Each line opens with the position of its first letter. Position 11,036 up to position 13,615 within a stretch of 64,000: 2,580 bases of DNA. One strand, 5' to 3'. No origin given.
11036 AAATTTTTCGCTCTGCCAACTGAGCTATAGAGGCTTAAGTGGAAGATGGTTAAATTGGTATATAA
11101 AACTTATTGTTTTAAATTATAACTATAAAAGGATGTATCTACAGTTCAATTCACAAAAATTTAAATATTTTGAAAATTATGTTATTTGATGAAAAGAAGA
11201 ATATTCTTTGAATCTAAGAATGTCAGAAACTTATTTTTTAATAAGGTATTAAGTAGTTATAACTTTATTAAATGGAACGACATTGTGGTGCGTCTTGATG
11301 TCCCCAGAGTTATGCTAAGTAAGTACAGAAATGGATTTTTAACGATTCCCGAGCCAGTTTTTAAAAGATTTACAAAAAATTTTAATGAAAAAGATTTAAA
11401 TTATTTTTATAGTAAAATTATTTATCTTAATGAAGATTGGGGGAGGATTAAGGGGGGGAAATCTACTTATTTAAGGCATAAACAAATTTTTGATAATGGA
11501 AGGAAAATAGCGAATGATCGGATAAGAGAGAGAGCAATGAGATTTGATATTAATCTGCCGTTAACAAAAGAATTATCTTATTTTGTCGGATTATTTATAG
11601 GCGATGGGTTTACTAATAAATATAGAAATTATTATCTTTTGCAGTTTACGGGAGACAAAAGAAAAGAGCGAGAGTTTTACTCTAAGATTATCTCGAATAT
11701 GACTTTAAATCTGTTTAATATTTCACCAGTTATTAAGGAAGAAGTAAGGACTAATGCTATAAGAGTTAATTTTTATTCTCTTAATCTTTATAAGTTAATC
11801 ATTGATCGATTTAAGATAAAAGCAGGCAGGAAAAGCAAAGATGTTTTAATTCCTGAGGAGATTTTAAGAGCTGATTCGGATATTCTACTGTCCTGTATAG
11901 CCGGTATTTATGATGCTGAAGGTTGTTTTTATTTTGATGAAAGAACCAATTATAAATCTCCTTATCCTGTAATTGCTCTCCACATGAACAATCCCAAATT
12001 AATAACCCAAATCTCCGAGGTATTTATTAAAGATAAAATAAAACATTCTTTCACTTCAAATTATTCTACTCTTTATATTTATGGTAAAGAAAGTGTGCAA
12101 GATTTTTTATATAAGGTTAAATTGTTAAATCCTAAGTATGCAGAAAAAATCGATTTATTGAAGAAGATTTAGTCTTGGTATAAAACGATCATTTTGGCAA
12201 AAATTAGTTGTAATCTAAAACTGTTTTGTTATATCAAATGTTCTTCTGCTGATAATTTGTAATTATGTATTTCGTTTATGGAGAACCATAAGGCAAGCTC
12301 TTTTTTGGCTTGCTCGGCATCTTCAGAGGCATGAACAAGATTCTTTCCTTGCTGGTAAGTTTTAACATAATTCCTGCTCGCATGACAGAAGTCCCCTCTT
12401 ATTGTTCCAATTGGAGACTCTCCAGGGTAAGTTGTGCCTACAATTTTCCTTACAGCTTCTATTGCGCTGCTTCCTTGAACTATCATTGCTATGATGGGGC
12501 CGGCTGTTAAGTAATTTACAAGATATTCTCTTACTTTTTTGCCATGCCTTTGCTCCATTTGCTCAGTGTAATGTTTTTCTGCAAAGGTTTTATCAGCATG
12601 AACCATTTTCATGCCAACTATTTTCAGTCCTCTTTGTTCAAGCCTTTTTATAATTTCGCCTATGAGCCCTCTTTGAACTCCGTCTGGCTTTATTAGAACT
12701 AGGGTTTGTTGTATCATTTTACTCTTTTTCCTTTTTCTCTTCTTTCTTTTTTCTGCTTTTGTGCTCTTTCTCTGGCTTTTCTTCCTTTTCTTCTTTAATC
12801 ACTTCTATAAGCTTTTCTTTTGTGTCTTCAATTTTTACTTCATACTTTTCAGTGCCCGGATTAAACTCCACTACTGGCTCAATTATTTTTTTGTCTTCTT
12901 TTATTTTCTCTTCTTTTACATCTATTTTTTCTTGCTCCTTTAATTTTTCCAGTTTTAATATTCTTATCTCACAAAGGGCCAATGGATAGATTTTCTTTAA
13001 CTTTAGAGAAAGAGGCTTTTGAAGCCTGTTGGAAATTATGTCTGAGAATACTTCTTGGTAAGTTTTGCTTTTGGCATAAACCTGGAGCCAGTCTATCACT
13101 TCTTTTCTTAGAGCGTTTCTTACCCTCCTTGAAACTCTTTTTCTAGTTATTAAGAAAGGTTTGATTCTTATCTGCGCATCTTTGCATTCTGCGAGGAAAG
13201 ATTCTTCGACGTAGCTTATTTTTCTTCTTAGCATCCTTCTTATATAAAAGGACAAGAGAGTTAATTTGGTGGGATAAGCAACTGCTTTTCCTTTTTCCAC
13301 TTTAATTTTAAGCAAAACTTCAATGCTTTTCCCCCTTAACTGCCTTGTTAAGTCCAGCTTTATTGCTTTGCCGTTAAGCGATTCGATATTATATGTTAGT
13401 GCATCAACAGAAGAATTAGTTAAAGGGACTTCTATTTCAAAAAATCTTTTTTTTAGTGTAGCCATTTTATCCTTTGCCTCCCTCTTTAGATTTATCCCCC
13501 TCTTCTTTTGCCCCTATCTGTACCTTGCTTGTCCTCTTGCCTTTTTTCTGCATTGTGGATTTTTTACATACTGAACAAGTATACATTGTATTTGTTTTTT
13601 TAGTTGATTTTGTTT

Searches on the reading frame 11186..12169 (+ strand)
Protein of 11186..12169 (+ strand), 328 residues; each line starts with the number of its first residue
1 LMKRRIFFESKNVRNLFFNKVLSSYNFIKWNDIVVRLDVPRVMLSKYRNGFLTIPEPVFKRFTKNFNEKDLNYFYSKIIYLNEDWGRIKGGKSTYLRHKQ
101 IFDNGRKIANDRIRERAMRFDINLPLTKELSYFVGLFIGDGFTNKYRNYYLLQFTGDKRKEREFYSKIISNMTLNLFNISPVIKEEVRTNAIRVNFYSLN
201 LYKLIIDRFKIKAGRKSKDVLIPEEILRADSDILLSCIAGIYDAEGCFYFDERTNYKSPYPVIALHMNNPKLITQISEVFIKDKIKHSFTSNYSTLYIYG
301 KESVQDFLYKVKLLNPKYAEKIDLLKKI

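Call 46: search_protein_families(library=pfam, proteins=[window:11186-12169:+], max_evalue=0.0001)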
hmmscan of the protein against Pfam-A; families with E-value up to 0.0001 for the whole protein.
window:11186-12169:+ (328 aa): 1 family
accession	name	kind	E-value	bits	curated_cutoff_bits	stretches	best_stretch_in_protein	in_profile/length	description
PF14528.11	LAGLIDADG_3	-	2.4e-05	24.9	22.5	0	235-311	4-81/82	LAGLIDADG-like domain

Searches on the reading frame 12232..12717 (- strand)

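Call 47: search_protein_families(library=pfam, proteins=[window:12232-12717:-], max_evalue=0.0001)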
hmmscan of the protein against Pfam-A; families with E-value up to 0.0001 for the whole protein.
window:12232-12717:- (162 aa): 1 family
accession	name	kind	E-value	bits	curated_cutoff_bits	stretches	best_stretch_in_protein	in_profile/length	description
PF00334.24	NDK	-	1.5e-42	145.1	27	1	3-149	1-134/135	Nucleoside diphosphate kinase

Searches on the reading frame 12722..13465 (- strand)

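Call 47: search_protein_families(library=pfam, proteins=[window:12722-13465:-], max_evalue=0.0001)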
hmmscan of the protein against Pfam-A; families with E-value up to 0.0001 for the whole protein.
window:12722-13465:- (248 aa): 1 family
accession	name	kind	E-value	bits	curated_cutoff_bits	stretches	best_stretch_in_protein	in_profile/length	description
PF01015.23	Ribosomal_S3Ae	-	7.3e-15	55.5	29.3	1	23-174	33-189/191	Ribosomal S3Ae family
